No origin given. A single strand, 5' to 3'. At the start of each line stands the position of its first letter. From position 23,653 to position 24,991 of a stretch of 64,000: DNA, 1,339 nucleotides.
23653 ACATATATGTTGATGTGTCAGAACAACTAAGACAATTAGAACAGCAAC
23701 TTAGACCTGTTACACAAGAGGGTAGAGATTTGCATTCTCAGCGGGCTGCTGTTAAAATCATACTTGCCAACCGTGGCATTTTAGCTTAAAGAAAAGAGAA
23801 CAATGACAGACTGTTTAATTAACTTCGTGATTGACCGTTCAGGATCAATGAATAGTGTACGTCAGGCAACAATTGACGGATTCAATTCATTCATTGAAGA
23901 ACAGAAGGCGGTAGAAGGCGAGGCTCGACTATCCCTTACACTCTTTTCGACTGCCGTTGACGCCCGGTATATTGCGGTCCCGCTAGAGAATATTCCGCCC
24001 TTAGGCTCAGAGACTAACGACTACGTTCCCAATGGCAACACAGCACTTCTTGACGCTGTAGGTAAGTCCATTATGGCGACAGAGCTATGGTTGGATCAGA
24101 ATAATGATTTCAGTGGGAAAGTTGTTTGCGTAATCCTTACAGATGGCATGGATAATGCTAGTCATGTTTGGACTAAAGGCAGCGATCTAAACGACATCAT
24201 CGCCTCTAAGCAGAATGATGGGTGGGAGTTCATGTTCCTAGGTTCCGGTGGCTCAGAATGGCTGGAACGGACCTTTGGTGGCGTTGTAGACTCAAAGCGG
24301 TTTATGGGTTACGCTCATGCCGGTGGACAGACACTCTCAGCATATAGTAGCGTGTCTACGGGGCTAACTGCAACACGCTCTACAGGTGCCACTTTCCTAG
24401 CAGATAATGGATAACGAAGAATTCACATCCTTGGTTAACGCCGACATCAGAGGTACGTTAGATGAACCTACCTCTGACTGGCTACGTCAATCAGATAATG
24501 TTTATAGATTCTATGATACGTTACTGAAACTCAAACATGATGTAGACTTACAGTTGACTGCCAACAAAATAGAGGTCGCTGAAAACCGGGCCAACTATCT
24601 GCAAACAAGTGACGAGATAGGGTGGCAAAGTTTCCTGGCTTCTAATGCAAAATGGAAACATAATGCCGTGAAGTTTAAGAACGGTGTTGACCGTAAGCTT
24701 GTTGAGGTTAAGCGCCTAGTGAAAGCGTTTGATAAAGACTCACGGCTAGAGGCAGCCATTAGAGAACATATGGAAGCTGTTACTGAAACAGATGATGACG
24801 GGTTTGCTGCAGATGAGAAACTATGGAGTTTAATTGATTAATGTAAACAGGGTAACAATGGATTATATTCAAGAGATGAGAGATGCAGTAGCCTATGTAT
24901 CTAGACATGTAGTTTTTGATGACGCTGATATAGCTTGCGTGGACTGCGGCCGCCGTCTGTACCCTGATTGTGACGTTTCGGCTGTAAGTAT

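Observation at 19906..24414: MoxR-like AAA+ ATPase followed by two vWA-domain proteins in a phage early region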

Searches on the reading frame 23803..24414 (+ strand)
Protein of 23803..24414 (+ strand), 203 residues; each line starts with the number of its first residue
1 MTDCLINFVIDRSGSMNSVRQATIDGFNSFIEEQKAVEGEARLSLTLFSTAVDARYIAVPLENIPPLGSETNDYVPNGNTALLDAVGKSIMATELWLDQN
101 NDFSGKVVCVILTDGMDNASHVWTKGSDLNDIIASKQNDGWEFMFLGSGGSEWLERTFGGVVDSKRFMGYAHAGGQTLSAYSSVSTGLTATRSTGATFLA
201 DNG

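Call 3: search_protein_families(library=pfam, proteins=[window:23803-24414:+], max_evalue=0.01)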
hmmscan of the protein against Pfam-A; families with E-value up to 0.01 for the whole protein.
window:23803-24414:+ (203 aa): 1 family
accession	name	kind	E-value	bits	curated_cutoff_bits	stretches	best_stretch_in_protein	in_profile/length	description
PF13519.12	VWA_2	-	0.00036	21.6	27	1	8-115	3-106/107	von Willebrand factor type A domain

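Call 4: search_protein_families(library=phrogs, proteins=[window:23803-24414:+], max_evalue=0.001)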
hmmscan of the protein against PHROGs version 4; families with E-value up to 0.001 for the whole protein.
window:23803-24414:+ (203 aa): 2 families
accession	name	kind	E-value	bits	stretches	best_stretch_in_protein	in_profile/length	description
phrog_7371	-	unknown function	2.3e-47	162.2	1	2-197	5-188/204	-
phrog_26613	-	unknown function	1.5e-06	28.8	1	6-146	15-160/345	-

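Call 6: search_protein_families(library=ncbifam, proteins=[window:23803-24414:+], max_evalue=0.01)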
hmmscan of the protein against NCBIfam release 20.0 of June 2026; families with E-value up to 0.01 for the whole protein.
window:23803-24414:+ (203 aa): 0 families

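Call 7: search_protein_families(library=padloc, proteins=[window:23803-24414:+], max_evalue=0.01)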
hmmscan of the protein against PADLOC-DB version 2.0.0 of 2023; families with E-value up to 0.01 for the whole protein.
window:23803-24414:+ (203 aa): 0 families

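Call 24: search_solved_structures(query=window:23803-24414:+, max_evalue=1, show_alignments=1)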
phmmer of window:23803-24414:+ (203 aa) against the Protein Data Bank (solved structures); distinct sequences matched with E-value up to 1: 0.

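Call 25: find_homologous_proteins(query=window:23803-24414:+, max_evalue=0.00001)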
Query window:23803-24414:+ (203 aa): 7582 proteins with E <= 0.00001 among 8000 candidates; the best 120 are listed.
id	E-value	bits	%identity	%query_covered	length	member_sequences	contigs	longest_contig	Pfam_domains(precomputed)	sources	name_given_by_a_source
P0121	2.8e-119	414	100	93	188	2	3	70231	-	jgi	-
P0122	6.8e-68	246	56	97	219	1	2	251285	-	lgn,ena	-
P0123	3.2e-63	231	55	98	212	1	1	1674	-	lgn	-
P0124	1.4e-62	229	55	99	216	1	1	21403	-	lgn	-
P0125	7.0e-62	227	52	98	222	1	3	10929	-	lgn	-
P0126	8.2e-60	220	53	98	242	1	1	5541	-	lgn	-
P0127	1.1e-59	220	53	97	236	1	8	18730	-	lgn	-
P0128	6.3e-59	217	53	98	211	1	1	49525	-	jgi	jgi:hypothetical protein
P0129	1.2e-58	216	53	98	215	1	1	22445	-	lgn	-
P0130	2.9e-57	212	53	97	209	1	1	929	-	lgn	-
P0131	1.3e-55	206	51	98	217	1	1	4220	-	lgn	-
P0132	1.9e-51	193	49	98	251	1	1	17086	-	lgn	-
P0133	2.9e-51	192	48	97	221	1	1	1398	-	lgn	-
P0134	1.9e-50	190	50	97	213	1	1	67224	-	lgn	-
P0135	5.2e-50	188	47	97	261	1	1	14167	-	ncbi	-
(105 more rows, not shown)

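Call 26: search_dna_similar(query=window:23803-24414:+, collection=phages, mode=protein, max_rows=30)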
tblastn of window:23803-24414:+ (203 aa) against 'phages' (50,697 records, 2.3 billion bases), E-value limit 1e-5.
Records with a match: 217; places in all: 217; records where one place covers at least 80% of the query: 63.
Best place of each record, by identity: <60% 217.
By first word of the organism name: Streptomyces 89; Microbacterium 57; Pseudomonas 37; Gordonia 7; uncultured 6; Mycobacterium 5; Arthrobacter 3; Rhodococcus 2; Vibrio 2; Agrobacterium 2; and 7 more.
By host as written in the record: Streptomyces griseus ATCC 10137 39; Microbacterium foliorum NRRL B-24224 27; Streptomyces lividans JI 1326 27; Microbacterium paraoxydans NWU1 17; Pseudomonas syringae pv. actinidiae 16; - 14; Microbacterium foliorum NRRL B-24224 SEA 7; Gordonia terrae 3612 6; and 36 more.
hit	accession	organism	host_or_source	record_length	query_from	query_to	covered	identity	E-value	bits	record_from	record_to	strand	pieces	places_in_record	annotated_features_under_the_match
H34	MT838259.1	Bacteriophage sp.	human fecal samples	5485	8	195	93%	35.6%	3e-23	102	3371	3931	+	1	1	record has no annotation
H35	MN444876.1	Streptomyces phage Daubenski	Streptomyces griseus ATCC 10137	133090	1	193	95%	34.5%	7e-20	92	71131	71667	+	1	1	96: hypothetical protein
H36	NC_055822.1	Streptomyces phage Daubenski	Streptomyces griseus ATCC 10137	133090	1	193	95%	34.5%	7e-20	92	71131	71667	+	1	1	96: hypothetical protein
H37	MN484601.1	Gordonia phage Sixama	Gordonia terrae 3612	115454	1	193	95%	34.5%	6e-22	98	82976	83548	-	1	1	128: hypothetical protein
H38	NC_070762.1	Gordonia phage Sixama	Gordonia terrae 3612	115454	1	193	95%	34.5%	6e-22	98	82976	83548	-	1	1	128: hypothetical protein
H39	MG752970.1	Ralstonia phage RsoM2USA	Ralstonia solanacearum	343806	8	198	94%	34.7%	5e-25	107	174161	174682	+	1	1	hypothetical protein (x2)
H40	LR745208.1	uncultured phage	metagenomic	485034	6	197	95%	34.5%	1e-19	92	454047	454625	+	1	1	record has no annotation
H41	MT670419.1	Pseudomonas phage phiPsa315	Pseudomonas syringae pv. actinidiae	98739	6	193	93%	35.1%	3e-18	87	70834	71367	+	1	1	hypothetical protein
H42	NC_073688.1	Pseudomonas phage phiPsa315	Pseudomonas syringae pv. actinidiae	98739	6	193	93%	35.1%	3e-18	87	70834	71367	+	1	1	hypothetical protein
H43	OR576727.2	Myxococcus phage Mx1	Myxococcus sp.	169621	4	192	93%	34.6%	6e-25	107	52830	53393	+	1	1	VWA domain-containing protein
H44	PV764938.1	Sinorhizobium phage Phosso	Sinohrizobium meliloti NRRL L-50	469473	2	197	97%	32.9%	3e-19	91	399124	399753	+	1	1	hypothetical protein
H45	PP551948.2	Pseudomonas phage UNO-G1W1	Pseudomonas fluorescens Migula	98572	6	195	94%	33.8%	2e-16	82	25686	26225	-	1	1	hypothetical protein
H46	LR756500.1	uncultured phage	metagenomic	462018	9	192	91%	34.8%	2e-24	105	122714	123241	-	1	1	record has no annotation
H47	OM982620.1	Pseudomonas phage Kremar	Pseudomonas syringae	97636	6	195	94%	32.8%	2e-14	77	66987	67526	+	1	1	von Willebrand like protein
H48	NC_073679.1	Pseudomonas phage Kremar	Pseudomonas syringae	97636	6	195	94%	32.8%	2e-14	77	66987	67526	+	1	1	von Willebrand like protein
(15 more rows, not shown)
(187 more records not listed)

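Call 59: predict_structure(alignment_id=A3)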
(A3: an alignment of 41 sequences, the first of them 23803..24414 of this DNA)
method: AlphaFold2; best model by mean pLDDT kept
length: 203 residues; sequences in the alignment: 41
mean_pLDDT: 96.9   pTM: 0.93
mean pLDDT of the five models: 96.9, 96.7, 96.3, 96.0, 95.4
residues with pLDDT >= 90: 195; 70-90: 7; 50-70: 1; < 50: 0
segments of 3 or more residues with pLDDT < 50: none
pLDDT, mean of each block of 10 residues (from residue 1): 97 98 99 98 98 98 98 98 98 98 98 96 88 98 98 97 97 98 98 97 76
secondary structure, 60 per line:
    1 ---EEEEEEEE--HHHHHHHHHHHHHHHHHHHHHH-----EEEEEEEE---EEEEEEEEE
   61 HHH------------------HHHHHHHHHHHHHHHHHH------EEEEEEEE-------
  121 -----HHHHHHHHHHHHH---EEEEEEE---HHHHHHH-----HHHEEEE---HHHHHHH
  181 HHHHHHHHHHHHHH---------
elements in order: E4-11 H14-35 E41-48 E52-60 H82-99 E106-113 H126-138 E142-148 H152-158 E167-170 H174-194

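Call 62: fold_search(model_id=the predicted structure, library=pdb)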
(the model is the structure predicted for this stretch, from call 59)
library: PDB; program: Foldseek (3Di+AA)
matches with E <= 10: 1360; with E <= 0.001: 274
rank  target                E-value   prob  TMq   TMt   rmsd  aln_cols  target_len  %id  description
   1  8voh_MODEL_1_A        1.2e-08  1.00  0.64  0.67   4.0       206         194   15  HADDOCK models of human alphaM I-domain bound to the the N-terminal domain of the cytokine pleiotrophin (released 2024-05-15)
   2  4f1j_A                3.8e-08  1.00  0.59  0.60   4.6       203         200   17  Crystal structure of the MG2+ loaded VWA domain of plasmodium falciparum trap protein (released 2013-01-30)
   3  1mf7                  4.6e-08  1.00  0.65  0.68   4.0       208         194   14  INTEGRIN ALPHA M I DOMAIN (released 2003-05-20)
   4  3qa3_G                4.9e-08  1.00  0.67  0.72   3.8       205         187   16  Crystal Structure of A-domain in complex with antibody (released 2011-11-30)
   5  8ce9_A                5.5e-08  1.00  0.63  0.67   3.9       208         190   16  Crystal structure of human Cd11b I domain in C121 space group (released 2023-03-22)
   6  1n3y                  7.1e-08  1.00  0.62  0.66   4.1       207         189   14  Crystal structure of the alpha-X beta2 integrin I domain (released 2003-02-18)
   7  4cnb_A                7.1e-08  1.00  0.61  0.35   4.5       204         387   13  Structure of proximal thread matrix protein 1 (PTMP1) from the mussel byssus - Crystal form 2 (released 2014-03-12)
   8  6fpz_A                8.1e-08  1.00  0.68  0.25   3.8       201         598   19  Inter-alpha-inhibitor heavy chain 1, D298A (released 2019-02-27)
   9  6fpy_B                9.8e-08  1.00  0.67  0.25   3.7       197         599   18  Inter-alpha-inhibitor heavy chain 1, wild type (released 2019-02-27)
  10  3q3g_E                1.2e-07  1.00  0.65  0.69   3.9       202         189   15  Crystal Structure of A-domain in complex with antibody (released 2011-11-30)
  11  3qa3_E                1.3e-07  1.00  0.65  0.70   4.2       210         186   15  Crystal Structure of A-domain in complex with antibody (released 2011-11-30)
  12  9rma_A                1.3e-07  1.00  0.64  0.69   3.3       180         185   18  Cryo-EM structure of alphaM I-domain:C3d-anti-CR3-Nb complex focused refinement from the alphaM/beta2:C3d-anti-CR3-Nb  (released 2026-03-25)
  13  9t5w_A                1.3e-07  1.00  0.63  0.19   3.4       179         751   18  Cryo-EM structure of mutant R61H alphaM/beta2 headpiece complex (released 2026-03-25)
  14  8ce6                  1.3e-07  1.00  0.64  0.66   4.0       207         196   15  Crystal structure of human Cd11b I domain in P212121 space group (released 2023-03-22)
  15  1na5                  1.5e-07  1.00  0.70  0.72   3.9       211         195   17  INTEGRIN ALPHA M I DOMAIN (released 2003-05-20)
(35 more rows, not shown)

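Call 84: find_encoding_contigs(protein=P0122, flank=10000, max_places=1)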
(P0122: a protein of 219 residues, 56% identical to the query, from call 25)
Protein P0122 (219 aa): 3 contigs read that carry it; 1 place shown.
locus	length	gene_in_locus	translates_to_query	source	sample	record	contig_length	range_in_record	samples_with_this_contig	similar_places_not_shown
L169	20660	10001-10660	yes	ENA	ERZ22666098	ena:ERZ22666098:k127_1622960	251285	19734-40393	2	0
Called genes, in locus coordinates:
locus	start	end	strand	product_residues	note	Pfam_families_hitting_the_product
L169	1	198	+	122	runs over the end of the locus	-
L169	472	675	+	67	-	-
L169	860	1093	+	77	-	-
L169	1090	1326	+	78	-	-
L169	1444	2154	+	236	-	-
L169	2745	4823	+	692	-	-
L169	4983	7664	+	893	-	-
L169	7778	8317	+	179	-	PF21448:DNMK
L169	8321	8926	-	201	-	-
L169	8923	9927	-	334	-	PF01966:HD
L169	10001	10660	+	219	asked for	-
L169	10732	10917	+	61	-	-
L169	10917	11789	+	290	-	-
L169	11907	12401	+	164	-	-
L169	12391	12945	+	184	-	-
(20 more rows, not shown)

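Call 85: find_encoding_contigs(protein=P0128, flank=10000, max_places=1)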
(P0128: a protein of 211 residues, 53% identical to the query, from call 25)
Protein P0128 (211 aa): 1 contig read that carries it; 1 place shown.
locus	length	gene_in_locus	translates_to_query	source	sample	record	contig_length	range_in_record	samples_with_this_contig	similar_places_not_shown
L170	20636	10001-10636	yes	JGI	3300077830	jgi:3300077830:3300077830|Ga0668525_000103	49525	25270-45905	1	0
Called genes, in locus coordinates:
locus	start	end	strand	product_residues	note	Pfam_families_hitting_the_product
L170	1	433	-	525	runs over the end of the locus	PF05731:TROVE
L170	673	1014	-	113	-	-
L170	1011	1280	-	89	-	-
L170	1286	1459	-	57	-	-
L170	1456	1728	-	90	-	-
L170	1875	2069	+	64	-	-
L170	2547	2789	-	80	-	-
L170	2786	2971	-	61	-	-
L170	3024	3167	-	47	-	-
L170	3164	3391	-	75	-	-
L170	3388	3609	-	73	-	-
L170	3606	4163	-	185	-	-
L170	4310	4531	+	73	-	-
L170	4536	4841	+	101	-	-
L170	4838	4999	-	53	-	-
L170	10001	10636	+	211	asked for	-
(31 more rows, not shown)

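Call 86: find_encoding_contigs(protein=P0134, flank=10000, max_places=1)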
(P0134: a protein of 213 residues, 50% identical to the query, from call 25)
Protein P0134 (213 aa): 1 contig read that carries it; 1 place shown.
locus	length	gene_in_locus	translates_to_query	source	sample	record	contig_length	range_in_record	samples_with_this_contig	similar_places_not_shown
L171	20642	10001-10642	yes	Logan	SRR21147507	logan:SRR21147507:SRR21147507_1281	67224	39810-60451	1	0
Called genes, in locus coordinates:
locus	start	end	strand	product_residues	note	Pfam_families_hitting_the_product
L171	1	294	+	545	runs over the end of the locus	PF05731:TROVE, PF25045:vWA_Ro60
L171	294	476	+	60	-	-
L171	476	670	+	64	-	-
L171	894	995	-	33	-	-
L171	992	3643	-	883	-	-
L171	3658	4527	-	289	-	-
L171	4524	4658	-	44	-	-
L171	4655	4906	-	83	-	-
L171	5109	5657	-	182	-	-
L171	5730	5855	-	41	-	-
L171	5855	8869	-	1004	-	PF03496:ADPrib_exo_Tox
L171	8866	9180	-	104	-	PF04120:Iron_permease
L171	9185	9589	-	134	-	-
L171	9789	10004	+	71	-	-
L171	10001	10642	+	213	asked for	-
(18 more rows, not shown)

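Call 103: get_annotated_region(hit=H37, flank=6000)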
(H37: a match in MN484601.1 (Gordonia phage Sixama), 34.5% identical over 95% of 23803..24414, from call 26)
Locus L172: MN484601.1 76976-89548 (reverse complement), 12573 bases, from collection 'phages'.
description: Gordonia phage Sixama, complete genome.
organism: Gordonia phage Sixama (NCBI taxid 2653271)
taxonomy: Viruses; Duplodnaviria; Heunggongvirae; Uroviricota; Caudoviricetes; Sixamavirus; Sixamavirus sixama
host: Gordonia terrae 3612; source: soil; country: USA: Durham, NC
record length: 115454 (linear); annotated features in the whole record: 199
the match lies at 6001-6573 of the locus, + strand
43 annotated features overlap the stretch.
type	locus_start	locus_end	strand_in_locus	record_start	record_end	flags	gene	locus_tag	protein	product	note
CDS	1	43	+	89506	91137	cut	163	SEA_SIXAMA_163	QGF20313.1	Ro-like RNA binding protein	-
tRNA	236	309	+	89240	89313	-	162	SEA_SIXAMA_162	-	tRNA-Asn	tRNA-Asn(gtt)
tRNA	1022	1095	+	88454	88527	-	161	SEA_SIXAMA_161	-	tRNA-Arg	tRNA-Arg(acg)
tRNA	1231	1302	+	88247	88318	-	160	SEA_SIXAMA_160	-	tRNA-Gln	tRNA-Gln(ctg)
tRNA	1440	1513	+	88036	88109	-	159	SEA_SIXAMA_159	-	tRNA-Ile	tRNA-Ile(tat)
tRNA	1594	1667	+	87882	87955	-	158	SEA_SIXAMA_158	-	tRNA-Met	tRNA-Met(cat)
tRNA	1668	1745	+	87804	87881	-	157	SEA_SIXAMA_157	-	tRNA-Met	tRNA-Met(cat)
tRNA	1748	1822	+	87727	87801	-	156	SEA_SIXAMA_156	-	tRNA-Ile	tRNA-Ile(gat)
tRNA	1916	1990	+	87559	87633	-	155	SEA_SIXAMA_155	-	tRNA-Pro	tRNA-Pro(tgg)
tRNA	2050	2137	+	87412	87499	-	154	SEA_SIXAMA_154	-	tRNA-Tyr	tRNA-Tyr(gta)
tRNA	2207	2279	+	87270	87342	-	153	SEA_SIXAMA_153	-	tRNA-Ala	tRNA-Ala(tgc)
tRNA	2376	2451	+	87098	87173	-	152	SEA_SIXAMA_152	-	tRNA-Asp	tRNA-Asp(gtc)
CDS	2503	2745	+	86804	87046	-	151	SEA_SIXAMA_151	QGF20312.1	HNH endonuclease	-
tRNA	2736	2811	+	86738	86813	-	150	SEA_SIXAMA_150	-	tRNA-Leu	tRNA-Leu(tag)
tRNA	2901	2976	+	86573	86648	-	149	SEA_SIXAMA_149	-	tRNA-Glu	tRNA-Glu(ctc)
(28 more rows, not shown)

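Call 104: get_annotated_region(hit=H35, flank=6000)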
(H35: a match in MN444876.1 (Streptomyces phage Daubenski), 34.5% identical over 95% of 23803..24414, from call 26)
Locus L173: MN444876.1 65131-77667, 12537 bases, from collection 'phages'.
description: Streptomyces phage Daubenski, complete genome.
organism: Streptomyces phage Daubenski (NCBI taxid 2653725)
taxonomy: Viruses; Duplodnaviria; Heunggongvirae; Uroviricota; Caudoviricetes; Stanwilliamsviridae; Boydwoodruffvirinae; Samistivirus; Samistivirus daubenski
host: Streptomyces griseus ATCC 10137; source: Evansville, IN; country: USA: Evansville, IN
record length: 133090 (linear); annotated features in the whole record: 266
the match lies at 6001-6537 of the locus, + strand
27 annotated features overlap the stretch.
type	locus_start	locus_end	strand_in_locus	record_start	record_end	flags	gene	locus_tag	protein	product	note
CDS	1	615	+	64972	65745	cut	87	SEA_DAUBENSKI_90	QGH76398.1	Cas4 family exonuclease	-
CDS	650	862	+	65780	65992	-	91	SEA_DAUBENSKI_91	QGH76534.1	hypothetical protein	-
CDS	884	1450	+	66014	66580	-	88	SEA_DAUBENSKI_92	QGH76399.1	RuvC-like resolvase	-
CDS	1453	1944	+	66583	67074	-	89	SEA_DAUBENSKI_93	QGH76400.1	DprA-like ssDNA binding protein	-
CDS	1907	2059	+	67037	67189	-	90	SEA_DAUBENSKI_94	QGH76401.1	hypothetical protein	-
CDS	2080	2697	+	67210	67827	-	91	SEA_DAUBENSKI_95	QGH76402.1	thymidylate kinase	-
CDS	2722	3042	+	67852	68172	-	92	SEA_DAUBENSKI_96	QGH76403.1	hypothetical protein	-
CDS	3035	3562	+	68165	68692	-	93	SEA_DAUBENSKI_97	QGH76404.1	hypothetical protein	-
CDS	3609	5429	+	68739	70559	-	94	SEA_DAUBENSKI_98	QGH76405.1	terminase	-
CDS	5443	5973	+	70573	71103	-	95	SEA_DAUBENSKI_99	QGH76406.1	HNH endonuclease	-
CDS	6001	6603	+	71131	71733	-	96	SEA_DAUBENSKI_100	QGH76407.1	hypothetical protein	-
tRNA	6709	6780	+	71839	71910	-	97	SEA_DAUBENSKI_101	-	tRNA-Gly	codon recognized: GGA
tRNA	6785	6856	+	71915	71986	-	98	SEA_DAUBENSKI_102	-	tRNA-Gln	codon recognized: CAG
tRNA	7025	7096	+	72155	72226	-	99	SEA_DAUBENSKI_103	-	tRNA-Trp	codon recognized: UGG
CDS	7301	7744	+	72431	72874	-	100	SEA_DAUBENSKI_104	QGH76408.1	hypothetical protein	-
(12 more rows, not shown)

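Call 105: get_annotated_region(hit=H47, flank=6000)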
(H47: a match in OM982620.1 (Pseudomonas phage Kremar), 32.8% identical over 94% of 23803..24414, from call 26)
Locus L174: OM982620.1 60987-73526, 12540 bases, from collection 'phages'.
description: Pseudomonas phage Kremar, complete genome.
organism: Pseudomonas phage Kremar (NCBI taxid 2928831)
taxonomy: Viruses; Duplodnaviria; Heunggongvirae; Uroviricota; Caudoviricetes
host: Pseudomonas syringae; source: organic waste; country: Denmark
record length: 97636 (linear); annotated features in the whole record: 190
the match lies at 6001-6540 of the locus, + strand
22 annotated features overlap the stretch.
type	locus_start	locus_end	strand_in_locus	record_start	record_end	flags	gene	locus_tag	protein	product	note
CDS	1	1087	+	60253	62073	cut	-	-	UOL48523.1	putative DNA primase/helicase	-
CDS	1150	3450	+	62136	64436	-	-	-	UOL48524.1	putative DNA polymerase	-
CDS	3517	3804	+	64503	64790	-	-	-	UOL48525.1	hypothetical protein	-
CDS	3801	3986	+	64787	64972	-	-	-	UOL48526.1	hypothetical protein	-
CDS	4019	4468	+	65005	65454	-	-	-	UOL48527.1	hypothetical protein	-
CDS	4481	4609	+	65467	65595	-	-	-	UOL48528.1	hypothetical protein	-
CDS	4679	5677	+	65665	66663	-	-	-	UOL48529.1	hypothetical protein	-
CDS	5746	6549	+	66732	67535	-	-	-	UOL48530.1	von Willebrand like protein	-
CDS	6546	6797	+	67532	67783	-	-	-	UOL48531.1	hypothetical protein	-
CDS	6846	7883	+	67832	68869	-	-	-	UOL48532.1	putative exodeoxyribonuclease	-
CDS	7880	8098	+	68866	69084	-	-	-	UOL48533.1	hypothetical protein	-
CDS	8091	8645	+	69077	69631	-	-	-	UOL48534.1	putative HNH endonuclease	-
CDS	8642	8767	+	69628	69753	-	-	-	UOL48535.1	hypothetical protein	-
CDS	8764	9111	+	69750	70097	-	-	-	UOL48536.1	hypothetical protein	-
CDS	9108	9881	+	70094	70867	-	-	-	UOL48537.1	hypothetical protein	-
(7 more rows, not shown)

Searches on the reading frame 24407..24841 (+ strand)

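Call 3: search_protein_families(library=pfam, proteins=[window:24407-24841:+], max_evalue=0.01)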
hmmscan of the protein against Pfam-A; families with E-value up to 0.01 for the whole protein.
window:24407-24841:+ (144 aa): 0 families

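Call 4: search_protein_families(library=phrogs, proteins=[window:24407-24841:+], max_evalue=0.001)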
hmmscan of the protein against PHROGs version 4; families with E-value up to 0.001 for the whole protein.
window:24407-24841:+ (144 aa): 0 families

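Call 6: search_protein_families(library=ncbifam, proteins=[window:24407-24841:+], max_evalue=0.01)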
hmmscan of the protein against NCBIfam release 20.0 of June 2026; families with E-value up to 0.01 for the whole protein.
window:24407-24841:+ (144 aa): 1 family
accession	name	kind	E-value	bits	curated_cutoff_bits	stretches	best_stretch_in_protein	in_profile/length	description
TIGR02499.1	HrpE_YscL_not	equivalog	0.0075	16.4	78.7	0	56-129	35-114/166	type III secretion system stator protein SctL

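Call 7: search_protein_families(library=padloc, proteins=[window:24407-24841:+], max_evalue=0.01)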
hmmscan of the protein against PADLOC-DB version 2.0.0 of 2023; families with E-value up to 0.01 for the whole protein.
window:24407-24841:+ (144 aa): 0 families

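Call 63: search_protein_families(library=pfam, proteins=[window:24407-24841:+], max_evalue=0.001)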
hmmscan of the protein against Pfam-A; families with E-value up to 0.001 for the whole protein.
window:24407-24841:+ (144 aa): 0 families
